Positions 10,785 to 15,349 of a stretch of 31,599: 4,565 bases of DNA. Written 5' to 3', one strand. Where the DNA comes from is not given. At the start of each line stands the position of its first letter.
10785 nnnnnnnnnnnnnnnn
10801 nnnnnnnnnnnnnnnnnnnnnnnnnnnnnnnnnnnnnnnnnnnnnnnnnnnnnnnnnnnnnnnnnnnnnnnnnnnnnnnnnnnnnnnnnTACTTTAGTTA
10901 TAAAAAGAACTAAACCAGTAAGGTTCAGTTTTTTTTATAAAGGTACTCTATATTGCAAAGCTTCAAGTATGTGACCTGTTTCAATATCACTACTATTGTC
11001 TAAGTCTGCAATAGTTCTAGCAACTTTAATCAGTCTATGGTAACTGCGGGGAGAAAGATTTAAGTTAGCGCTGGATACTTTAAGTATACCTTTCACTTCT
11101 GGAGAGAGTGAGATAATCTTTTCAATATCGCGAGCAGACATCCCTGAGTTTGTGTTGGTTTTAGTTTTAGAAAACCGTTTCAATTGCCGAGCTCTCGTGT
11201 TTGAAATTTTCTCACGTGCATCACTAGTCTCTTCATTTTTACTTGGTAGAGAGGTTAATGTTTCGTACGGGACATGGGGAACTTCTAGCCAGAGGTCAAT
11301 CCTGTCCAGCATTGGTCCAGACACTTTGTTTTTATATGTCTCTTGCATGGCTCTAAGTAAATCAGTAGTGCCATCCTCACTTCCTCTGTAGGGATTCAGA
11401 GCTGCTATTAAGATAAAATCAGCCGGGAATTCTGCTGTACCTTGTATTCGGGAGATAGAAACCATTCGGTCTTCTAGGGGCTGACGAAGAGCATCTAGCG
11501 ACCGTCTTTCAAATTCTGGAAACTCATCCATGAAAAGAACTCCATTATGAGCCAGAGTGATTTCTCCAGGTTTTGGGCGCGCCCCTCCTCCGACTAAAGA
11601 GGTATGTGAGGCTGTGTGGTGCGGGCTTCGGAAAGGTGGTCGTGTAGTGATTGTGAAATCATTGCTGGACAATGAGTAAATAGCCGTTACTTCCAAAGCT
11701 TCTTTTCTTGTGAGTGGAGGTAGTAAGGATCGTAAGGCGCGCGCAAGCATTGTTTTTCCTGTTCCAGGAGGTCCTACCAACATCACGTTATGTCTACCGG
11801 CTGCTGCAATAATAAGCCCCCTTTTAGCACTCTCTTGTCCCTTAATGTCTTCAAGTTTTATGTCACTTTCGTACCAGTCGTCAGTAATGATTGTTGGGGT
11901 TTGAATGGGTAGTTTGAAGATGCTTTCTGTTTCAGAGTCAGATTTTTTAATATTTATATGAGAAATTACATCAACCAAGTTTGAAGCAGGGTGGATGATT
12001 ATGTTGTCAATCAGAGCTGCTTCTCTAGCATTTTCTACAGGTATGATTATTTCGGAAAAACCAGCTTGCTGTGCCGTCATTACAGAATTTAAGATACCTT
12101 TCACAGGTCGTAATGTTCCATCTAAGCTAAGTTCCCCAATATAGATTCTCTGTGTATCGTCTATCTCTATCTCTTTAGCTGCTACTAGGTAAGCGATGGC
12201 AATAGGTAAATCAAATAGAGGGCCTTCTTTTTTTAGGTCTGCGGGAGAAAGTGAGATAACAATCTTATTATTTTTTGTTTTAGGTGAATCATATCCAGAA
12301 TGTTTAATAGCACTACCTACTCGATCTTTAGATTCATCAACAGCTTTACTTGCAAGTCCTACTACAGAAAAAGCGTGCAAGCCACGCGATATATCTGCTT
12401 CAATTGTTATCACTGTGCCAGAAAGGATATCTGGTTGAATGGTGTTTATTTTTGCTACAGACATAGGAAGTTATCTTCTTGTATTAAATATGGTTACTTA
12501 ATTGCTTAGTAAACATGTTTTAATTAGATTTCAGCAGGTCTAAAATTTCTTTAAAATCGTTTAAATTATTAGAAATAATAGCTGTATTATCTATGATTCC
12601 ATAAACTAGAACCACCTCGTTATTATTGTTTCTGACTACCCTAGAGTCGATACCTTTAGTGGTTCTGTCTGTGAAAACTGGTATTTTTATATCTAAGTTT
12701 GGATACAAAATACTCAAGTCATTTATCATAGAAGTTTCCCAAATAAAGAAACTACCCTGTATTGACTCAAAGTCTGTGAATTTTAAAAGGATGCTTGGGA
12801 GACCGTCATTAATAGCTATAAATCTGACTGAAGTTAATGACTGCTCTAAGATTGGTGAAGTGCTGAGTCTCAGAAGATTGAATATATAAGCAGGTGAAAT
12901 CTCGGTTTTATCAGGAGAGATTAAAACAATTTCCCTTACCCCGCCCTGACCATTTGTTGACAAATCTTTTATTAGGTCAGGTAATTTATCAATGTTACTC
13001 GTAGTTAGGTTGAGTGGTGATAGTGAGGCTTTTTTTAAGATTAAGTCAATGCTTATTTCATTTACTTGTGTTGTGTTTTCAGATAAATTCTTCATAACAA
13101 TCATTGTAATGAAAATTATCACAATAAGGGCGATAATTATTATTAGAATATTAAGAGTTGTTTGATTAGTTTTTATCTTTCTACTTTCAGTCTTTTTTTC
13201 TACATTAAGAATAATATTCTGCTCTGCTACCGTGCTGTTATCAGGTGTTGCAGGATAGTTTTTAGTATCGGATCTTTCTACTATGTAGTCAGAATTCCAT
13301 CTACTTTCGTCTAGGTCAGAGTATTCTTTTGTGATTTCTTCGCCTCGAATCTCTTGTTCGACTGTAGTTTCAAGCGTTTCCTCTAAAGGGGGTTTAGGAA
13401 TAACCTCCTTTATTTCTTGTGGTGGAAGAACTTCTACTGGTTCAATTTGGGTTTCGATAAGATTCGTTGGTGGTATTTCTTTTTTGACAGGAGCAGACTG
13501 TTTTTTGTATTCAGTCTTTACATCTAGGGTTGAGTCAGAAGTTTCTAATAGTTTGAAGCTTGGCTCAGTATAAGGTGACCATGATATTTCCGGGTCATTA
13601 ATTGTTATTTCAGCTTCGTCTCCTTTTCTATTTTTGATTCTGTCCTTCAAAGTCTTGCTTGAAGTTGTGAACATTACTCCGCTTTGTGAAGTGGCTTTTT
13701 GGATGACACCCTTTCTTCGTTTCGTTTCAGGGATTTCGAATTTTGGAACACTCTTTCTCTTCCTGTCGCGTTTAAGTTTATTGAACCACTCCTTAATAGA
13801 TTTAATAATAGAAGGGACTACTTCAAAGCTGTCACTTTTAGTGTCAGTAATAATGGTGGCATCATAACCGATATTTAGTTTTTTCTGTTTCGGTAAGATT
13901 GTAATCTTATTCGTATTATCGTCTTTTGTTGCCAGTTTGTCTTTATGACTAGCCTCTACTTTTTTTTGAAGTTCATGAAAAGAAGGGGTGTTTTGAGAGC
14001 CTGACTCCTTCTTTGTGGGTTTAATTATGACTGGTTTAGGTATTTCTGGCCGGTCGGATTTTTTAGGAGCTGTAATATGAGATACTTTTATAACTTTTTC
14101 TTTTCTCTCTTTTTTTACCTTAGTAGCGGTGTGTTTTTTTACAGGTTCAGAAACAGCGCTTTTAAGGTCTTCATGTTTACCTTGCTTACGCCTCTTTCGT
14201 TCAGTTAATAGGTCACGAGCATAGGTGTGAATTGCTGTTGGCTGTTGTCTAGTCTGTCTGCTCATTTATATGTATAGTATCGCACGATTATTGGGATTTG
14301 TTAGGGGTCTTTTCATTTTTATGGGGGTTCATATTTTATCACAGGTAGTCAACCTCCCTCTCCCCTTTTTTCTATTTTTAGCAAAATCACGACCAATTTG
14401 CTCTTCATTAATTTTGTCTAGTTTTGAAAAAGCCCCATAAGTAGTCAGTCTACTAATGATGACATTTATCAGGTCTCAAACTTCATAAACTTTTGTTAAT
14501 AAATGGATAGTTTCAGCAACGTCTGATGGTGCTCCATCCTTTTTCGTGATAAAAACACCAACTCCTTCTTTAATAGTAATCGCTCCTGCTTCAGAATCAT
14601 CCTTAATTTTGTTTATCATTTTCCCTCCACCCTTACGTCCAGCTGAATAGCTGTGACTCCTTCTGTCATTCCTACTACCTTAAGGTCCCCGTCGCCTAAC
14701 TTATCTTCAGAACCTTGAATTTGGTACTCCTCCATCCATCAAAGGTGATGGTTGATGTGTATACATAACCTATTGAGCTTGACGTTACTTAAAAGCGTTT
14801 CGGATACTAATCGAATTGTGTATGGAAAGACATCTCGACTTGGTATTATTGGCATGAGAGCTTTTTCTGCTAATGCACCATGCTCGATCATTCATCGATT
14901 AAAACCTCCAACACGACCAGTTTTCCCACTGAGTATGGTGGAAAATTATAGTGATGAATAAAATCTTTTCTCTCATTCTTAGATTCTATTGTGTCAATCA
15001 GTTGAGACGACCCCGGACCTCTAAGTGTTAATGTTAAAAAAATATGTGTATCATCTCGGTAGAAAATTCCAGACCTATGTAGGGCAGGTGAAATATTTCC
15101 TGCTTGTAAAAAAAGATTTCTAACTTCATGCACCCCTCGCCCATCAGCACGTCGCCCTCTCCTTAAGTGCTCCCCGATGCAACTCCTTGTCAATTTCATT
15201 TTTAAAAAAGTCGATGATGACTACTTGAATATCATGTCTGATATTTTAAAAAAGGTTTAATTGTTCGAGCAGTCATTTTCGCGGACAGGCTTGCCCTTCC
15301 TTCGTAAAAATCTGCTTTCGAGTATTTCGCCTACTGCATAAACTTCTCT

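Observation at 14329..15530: PNPase lost in place: a fossil pnp at the native rpsO-NYN-pnp locus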

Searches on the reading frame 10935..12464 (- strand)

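Call 5: search_protein_families(library=pfam, proteins=[window:10935-12464:-], max_evalue=1)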
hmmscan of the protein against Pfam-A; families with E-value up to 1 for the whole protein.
window:10935-12464:- (509 aa): 30 families (the best 25 are shown)
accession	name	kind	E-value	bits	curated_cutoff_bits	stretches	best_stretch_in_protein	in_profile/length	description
PF01078.27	Mg_chelatase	-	2.4e-78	262.7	20.3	1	204-402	2-206/207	Magnesium chelatase, subunit ChlI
PF13541.12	ChlI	-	1.3e-40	138.5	27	1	21-145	1-121/121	Subunit ChlI of Mg-chelatase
PF13335.12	Mg_chelatase_C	-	3.7e-25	88.8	26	1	411-506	2-94/94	Magnesium chelatase, subunit ChlI C-terminal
PF07728.20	AAA_5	-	1.3e-11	45.1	22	1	226-363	1-129/139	AAA domain (dynein-related subfamily)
PF05362.19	Lon_C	-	5.4e-11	42.9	21.1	1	15-164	39-196/205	Lon protease (S16) C-terminal proteolytic domain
PF00493.29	MCM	-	4.4e-10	39.5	23.3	2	298-392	113-201/224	MCM P-loop domain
PF00158.32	Sigma54_activat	-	4.5e-07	30.1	20.2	1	220-357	18-142/168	Sigma-54 interaction domain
PF00004.35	AAA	-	1.3e-05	26.1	21.2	1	227-321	1-72/131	ATPase family associated with various cellular activities (AAA)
PF13401.12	AAA_22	-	0.00011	22.9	27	1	224-264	5-44/130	AAA domain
PF13191.12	AAA_16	-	0.00022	22.2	32.6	1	221-248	20-49/167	AAA ATPase domain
PF05496.18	RuvB_N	-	0.00066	19.9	27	1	204-244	6-53/159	Holliday junction DNA helicase RuvB P-loop domain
PF12775.13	AAA_7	-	0.0027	17.7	25.8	1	222-249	31-58/181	P-loop containing dynein motor region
PF20030.5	bpMoxR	-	0.0029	17.1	27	1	217-247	24-54/205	MoxR domain in the MoxR-vWA-beta-propeller ternary systems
PF01695.23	IstB_IS21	-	0.0032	17.4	24.1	1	224-244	92-112/238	IstB-like ATP binding protein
PF13238.12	AAA_18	-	0.0069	17.3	29.4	1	227-260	1-26/128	AAA domain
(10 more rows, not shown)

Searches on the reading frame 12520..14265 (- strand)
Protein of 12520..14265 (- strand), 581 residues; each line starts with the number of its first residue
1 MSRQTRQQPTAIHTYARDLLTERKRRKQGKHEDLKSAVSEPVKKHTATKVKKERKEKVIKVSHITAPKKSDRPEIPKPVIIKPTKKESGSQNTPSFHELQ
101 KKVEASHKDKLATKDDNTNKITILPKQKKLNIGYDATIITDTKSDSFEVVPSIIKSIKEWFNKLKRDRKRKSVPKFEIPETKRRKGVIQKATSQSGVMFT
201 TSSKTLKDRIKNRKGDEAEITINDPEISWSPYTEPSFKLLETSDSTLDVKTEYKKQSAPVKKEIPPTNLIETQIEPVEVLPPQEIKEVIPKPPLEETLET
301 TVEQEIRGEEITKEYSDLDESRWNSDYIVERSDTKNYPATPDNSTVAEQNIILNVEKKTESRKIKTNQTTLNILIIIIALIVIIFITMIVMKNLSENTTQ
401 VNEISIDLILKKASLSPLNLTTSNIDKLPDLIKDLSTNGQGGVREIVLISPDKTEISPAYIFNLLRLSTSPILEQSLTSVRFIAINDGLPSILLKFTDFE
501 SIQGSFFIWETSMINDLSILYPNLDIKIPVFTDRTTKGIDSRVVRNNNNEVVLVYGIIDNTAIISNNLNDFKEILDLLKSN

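Call 5: search_protein_families(library=pfam, proteins=[window:12520-14265:-], max_evalue=1)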
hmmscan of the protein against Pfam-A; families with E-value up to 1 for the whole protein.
window:12520-14265:- (581 aa): 1 family
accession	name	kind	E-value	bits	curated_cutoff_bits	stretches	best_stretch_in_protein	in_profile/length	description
PF25686.1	Betaherpes_U91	-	0.44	10.4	27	1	361-402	6-47/157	Betaherpesvirus U91 protein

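Call 19: find_related_loci(query=window:12520-14265:-, collection=metagenome_contigs, flank=10000)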
Query window:12520-14265:- (581 aa) in metagenome_contigs; peptide patterns used: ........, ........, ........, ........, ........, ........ (x = any residue, [..] = any of these).
96 stretches matched a pattern, but none encodes a relative of the query by tblastn (E <= 1e-3).

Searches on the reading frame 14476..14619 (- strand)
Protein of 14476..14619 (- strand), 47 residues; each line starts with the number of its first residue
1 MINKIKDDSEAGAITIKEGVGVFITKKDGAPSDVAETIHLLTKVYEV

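Call 5: search_protein_families(library=pfam, proteins=[window:14476-14619:-], max_evalue=1)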
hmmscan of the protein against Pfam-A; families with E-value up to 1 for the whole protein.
window:14476-14619:- (47 aa): 0 families

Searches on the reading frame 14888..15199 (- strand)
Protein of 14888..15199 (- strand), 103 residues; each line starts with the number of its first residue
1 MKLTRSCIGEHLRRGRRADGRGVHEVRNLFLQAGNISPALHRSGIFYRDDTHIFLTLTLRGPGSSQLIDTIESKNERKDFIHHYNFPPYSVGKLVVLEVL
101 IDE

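Call 5: search_protein_families(library=pfam, proteins=[window:14888-15199:-], max_evalue=1)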
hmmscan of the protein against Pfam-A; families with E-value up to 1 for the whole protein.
window:14888-15199:- (103 aa): 0 families

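Call 9: find_homologous_proteins(query=window:14888-15199:-, max_evalue=0.001)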
Query window:14888-15199:- (103 aa): 1 proteins with E <= 0.001 among 7 candidates.
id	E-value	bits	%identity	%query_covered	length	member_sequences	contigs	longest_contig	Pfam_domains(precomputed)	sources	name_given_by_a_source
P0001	6.8e-63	227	100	100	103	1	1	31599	-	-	-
